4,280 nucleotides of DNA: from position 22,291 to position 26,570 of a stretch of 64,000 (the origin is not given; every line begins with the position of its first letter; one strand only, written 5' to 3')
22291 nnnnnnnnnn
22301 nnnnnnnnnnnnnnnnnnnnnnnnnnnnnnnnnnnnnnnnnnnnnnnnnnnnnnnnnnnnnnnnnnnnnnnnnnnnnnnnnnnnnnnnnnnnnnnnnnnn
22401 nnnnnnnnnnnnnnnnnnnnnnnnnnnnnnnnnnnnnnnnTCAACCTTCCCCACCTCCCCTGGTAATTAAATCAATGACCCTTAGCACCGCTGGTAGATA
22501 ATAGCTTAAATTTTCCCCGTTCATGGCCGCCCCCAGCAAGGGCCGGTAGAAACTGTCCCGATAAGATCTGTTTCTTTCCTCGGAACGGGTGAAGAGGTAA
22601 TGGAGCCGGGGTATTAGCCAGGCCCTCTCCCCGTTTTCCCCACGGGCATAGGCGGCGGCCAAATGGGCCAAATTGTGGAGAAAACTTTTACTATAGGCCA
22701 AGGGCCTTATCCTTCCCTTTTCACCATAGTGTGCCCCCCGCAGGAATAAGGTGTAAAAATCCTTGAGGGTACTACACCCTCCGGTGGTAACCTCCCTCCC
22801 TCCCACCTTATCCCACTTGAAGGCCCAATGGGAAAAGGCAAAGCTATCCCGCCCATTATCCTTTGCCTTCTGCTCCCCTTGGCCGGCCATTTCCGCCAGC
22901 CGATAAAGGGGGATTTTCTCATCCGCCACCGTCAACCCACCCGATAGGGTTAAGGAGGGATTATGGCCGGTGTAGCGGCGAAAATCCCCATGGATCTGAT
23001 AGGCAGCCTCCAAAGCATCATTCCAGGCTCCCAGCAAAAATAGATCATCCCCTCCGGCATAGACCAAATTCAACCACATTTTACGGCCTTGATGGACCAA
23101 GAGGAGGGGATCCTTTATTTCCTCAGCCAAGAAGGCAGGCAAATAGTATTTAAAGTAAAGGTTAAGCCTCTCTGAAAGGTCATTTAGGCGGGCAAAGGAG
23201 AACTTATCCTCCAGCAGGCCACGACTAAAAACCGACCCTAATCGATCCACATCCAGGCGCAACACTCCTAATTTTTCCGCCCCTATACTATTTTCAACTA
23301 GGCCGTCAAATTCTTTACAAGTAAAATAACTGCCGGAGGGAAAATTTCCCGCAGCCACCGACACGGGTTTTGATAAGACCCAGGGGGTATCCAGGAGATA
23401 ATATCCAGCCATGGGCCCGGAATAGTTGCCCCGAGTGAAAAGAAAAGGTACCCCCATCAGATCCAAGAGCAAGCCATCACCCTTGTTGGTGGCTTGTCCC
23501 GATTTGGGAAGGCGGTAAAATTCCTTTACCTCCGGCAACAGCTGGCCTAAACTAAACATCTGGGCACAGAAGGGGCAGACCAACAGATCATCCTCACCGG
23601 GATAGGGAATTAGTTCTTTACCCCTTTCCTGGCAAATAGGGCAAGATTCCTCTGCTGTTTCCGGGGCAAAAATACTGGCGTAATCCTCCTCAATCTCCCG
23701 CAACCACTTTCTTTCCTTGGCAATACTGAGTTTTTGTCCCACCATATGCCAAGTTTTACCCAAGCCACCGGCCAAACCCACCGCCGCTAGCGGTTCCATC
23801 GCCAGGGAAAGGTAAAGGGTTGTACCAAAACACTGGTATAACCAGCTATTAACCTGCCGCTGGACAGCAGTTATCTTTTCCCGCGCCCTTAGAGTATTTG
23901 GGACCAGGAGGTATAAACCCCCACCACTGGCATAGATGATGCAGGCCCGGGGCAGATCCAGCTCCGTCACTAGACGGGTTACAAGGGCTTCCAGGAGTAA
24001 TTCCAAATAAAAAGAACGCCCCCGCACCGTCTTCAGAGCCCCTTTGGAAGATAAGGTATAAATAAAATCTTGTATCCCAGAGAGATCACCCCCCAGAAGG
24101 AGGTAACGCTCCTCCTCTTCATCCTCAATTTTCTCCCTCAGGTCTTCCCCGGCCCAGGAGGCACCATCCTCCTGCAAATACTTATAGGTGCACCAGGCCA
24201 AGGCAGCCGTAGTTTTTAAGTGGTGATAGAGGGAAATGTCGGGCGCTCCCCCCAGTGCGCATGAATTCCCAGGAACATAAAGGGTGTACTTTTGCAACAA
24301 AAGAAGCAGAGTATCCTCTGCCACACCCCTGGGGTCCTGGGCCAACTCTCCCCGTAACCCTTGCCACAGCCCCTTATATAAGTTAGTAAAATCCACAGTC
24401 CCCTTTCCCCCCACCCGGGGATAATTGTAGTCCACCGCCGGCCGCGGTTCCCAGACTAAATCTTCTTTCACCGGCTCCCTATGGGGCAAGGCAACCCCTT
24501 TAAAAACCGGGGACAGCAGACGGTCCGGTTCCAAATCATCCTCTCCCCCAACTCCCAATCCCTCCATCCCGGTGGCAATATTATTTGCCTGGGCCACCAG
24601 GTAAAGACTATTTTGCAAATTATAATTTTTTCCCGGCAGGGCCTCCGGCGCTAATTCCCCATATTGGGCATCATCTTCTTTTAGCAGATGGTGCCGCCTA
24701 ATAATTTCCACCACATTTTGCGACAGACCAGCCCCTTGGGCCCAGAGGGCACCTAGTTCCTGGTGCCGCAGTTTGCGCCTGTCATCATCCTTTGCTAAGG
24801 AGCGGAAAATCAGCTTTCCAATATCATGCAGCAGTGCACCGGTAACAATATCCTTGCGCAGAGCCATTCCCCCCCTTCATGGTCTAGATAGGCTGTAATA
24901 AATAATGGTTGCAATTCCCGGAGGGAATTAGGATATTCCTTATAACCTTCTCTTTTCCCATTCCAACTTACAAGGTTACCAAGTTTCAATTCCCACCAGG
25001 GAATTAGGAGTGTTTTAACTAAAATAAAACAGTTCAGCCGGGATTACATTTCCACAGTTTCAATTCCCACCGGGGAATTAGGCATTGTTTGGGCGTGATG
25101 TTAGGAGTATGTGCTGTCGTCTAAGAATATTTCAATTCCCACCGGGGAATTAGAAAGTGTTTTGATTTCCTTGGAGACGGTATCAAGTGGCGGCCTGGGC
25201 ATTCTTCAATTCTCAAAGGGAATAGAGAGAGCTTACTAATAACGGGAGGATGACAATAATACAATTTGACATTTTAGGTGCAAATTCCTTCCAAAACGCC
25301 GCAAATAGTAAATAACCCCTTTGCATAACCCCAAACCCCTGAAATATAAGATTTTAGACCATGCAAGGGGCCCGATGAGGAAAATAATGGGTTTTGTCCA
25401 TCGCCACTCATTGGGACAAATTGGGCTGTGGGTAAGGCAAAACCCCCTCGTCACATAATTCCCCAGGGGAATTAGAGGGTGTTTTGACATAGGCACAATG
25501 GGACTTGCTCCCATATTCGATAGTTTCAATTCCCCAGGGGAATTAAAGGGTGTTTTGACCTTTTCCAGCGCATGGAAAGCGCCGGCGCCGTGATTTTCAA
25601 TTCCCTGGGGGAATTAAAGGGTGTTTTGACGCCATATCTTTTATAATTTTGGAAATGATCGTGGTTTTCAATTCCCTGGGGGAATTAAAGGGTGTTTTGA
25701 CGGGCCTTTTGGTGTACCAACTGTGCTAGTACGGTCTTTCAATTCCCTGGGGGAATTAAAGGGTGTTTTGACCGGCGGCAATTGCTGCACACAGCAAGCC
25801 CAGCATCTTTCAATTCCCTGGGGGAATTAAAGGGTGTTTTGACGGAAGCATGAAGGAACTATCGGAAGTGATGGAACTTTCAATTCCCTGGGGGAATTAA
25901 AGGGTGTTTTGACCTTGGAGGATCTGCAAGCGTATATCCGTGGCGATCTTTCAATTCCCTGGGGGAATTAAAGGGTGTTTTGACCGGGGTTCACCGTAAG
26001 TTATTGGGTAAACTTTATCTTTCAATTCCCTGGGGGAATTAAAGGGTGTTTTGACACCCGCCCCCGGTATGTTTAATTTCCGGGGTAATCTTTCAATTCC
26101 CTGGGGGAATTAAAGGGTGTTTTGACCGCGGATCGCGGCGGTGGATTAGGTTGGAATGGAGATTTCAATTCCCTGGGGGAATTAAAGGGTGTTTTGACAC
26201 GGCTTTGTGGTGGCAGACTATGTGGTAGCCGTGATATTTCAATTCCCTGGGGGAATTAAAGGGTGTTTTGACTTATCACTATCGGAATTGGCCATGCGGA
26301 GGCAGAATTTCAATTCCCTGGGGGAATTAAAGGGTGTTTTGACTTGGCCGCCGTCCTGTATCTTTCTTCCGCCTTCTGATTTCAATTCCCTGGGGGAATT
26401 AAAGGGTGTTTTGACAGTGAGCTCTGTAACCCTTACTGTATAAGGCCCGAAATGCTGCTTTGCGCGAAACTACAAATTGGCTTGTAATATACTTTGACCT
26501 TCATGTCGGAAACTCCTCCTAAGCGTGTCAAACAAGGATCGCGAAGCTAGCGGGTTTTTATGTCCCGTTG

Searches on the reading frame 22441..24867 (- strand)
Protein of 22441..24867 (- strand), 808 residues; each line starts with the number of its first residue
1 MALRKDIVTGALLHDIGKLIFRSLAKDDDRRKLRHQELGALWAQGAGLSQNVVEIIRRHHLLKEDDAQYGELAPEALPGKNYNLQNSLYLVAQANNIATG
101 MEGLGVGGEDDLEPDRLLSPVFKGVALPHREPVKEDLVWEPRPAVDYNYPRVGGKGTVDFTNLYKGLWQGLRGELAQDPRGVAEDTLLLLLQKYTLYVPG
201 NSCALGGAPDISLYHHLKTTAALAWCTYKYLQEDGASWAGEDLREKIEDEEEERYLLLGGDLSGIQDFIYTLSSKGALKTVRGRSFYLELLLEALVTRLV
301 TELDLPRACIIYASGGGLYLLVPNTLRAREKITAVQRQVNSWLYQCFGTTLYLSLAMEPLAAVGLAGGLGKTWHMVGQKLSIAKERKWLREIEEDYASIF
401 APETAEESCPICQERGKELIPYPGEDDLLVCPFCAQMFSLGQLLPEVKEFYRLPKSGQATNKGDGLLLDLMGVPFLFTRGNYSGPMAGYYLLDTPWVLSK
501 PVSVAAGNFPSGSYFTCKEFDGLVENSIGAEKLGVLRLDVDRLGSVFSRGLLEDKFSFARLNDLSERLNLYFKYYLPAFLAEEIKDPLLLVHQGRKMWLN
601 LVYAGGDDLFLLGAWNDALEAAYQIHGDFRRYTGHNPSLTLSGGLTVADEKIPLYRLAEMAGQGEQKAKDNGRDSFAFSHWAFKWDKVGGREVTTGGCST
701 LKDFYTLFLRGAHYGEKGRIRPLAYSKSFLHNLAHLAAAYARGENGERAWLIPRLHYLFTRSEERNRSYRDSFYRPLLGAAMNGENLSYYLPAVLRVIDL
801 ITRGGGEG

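Call 4: search_protein_families(library=pfam, proteins=[window:22441-24867:-])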
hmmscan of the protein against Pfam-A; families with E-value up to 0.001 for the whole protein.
window:22441-24867:- (808 aa): 3 families
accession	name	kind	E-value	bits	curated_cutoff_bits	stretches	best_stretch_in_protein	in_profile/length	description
PF22335.1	Cas10-Cmr2_palm2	-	4.8e-32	111.3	27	1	532-677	1-133/133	Cas10/Cmr2, second palm domain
PF18211.6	Csm1_B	-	1.3e-29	102.4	26.4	1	273-362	2-91/94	Csm1 subunit domain B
PF01966.28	HD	-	6e-07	30.2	22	1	5-66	25-92/116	HD domain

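Call 32: find_homologous_proteins(query=window:22441-24867:-)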
Query window:22441-24867:- (808 aa): 481 proteins with E <= 0.001 among 8000 candidates; the best 120 are listed.
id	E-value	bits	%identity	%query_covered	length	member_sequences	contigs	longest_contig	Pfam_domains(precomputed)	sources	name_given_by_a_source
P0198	0.0e+0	1864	100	100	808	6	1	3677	PF22335.2,PF01966.29,PF18211.8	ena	-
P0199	0.0e+0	1372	74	100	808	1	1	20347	PF22335.2,PF01966.29,PF18211.8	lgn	-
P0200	0.0e+0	1212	64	100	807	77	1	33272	PF22335.2,PF01966.29,PF18211.8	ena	-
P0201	5.6e-193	661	42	100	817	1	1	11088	PF22335.2,PF01966.29,PF18211.8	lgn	-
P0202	1.4e-191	657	43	100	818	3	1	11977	PF22335.2,PF01966.29,PF18211.8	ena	-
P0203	9.2e-184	631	41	99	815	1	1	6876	PF22335.2,PF01966.29,PF18211.8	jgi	-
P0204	1.8e-179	617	42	100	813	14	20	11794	PF22335.2,PF18211.8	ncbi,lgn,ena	-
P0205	6.1e-178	612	41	99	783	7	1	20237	PF22335.2,PF01966.29,PF18211.8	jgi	-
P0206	6.9e-177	608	43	98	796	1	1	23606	PF22335.2,PF01966.29,PF18211.8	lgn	-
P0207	1.0e-176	607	42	100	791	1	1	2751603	PF22335.2,PF01966.29,PF18211.8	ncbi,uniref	ncbi:type III-A CRISPR-associated protein Cas10/Csm1 [Neomoorella thermoacetica]|uniref:type III-A C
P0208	5.1e-175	602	40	100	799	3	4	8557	PF22335.2,PF01966.29,PF18211.8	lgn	-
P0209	1.5e-174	600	41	99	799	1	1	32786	PF22335.2,PF01966.29,PF18211.8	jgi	jgi:CRISPR-associated protein Csm1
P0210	1.7e-173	597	41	100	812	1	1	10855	PF22335.2,PF01966.29,PF18211.8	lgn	-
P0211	7.1e-173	595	40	99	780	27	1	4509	PF22335.2,PF18211.8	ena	-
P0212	7.4e-173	595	40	100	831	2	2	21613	PF22335.2,PF01966.29,PF18211.8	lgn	-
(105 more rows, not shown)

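Call 33: find_encoding_contigs(protein=P0199, flank=10000, max_places=2)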
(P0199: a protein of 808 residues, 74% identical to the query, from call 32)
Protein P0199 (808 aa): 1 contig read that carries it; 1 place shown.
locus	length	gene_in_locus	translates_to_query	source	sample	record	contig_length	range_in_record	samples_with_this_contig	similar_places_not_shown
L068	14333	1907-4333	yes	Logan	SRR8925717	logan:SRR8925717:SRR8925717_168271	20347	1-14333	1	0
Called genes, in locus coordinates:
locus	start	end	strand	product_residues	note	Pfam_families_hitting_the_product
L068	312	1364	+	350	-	PF09651:Cas_APE2256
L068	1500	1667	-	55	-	-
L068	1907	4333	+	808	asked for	PF01966:HD, PF18211:Csm1_B, PF22335:Cas10-Cmr2_palm2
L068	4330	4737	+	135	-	PF03750:Csm2_III-A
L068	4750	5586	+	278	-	PF03787:RAMPs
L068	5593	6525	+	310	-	PF17953:Csm4_C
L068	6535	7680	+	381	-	PF03787:RAMPs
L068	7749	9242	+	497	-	PF22205:Csm6_6H (weak), PF09670:Cas_Cas02710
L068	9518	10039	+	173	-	PF09918:DUF2148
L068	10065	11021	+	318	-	PF00291:PALP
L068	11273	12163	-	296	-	PF03069:FmdA_AmdA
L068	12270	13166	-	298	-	PF07837:FTCD_N, PF02971:FTCD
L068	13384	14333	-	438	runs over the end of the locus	-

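Call 34: find_encoding_contigs(protein=P0200, flank=10000, max_places=2)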
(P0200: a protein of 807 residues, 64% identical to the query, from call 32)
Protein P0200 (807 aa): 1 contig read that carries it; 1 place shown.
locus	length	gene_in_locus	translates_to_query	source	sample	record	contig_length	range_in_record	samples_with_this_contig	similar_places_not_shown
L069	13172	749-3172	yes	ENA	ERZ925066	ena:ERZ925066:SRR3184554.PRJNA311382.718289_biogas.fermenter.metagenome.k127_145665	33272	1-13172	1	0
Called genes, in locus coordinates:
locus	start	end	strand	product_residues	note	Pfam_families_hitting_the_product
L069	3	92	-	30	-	?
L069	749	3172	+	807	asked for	PF01966:HD (weak), PF18211:Csm1_B, PF22335:Cas10-Cmr2_palm2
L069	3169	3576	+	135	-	PF03750:Csm2_III-A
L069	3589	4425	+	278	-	PF03787:RAMPs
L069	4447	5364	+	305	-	PF03787:RAMPs (weak), PF17953:Csm4_C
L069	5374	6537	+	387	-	PF03787:RAMPs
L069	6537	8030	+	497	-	PF22205:Csm6_6H, PF09670:Cas_Cas02710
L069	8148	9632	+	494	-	PF09660:DUF2397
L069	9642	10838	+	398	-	PF09661:DUF2398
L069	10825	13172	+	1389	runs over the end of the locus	PF02463:SMC_N (faint), PF13558:SbcC_Walker_B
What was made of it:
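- On Type III CRISPR accessory / cOA-signalling effector: The related csm loci L068 and L069 lack the pair (calls 33, 34).
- The related csm loci L068 and L069 lack the pair within the sequence available (calls 33, 34).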

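Call 39: find_encoding_contigs(protein=P0198, flank=10000, max_places=6)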
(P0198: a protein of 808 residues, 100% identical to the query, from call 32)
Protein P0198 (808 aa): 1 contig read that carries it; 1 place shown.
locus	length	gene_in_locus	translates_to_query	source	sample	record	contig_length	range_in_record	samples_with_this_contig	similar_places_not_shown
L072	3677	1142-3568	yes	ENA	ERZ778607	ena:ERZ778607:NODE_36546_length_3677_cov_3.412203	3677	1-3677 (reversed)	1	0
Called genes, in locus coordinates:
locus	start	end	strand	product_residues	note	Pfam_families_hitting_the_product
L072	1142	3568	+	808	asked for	PF01966:HD (weak), PF18211:Csm1_B, PF22335:Cas10-Cmr2_palm2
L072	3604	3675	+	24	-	?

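Call 56: search_protein_families(library=padloc, proteins=[window:22441-24867:-], max_evalue=0.001)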
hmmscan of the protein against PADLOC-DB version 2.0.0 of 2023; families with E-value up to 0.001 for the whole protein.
window:22441-24867:- (808 aa): 12 families
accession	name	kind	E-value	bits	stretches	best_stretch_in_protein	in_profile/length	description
PDLC01293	Cas10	-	4.4e-131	436.6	1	7-670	1-577/577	CAS-III; effector_LS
PDLC00916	Cas10a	-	6.1e-111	370.3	1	7-669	1-649/650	"CRISPR-associated protein Cas10/Csm1, subtype III-A/MTUBE"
PDLC01739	Cas10a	-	2.8e-108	361.3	1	4-772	4-703/731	-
PDLC01444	Cas10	-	2e-79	266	2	7-453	7-305/605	CAS-III; effector_LS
PDLC01529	Cas10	-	2.5e-16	58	2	594-674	247-328/370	CAS-III; effector_LS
PDLC01422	Cas10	-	3.3e-16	57.4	1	534-680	277-407/519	CAS-III; effector_LS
PDLC01292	Cas10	-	6.7e-15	53.5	1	533-677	263-387/387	CAS-III; effector_LS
PDLC00919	Cas10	-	2.8e-14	51.1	2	599-674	287-370/414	Cas10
PDLC00917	Cas10b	-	1.1e-10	39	1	595-670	431-510/510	"CRISPR-associated protein Cas10/Cmr2, subtype III-B"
PDLC02054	Cas10b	-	1.1e-09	35.7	1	518-671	264-398/537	-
PDLC01254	Cas3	-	0.00012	20.4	0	6-77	32-106/164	CAS-I; effector_G3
PDLC02057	Cas10d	-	0.00019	18.8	0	256-331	3-75/462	-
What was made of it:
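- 17385..24867 (-): Type III-A effector operon: cas10, csm2, csm3, csm4, csm5, csm6. Pfam and PADLOC (calls 4, 56).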

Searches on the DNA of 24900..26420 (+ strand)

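Call 77: search_dna_similar(query=window:24900-26420:+, collection=phages, mode=near, max_evalue=0.01, max_rows=10)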
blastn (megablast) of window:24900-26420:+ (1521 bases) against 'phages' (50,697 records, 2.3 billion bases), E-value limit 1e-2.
No match.
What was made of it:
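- Tried and rejected: The array gave no megablast match to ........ phages (call 77).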
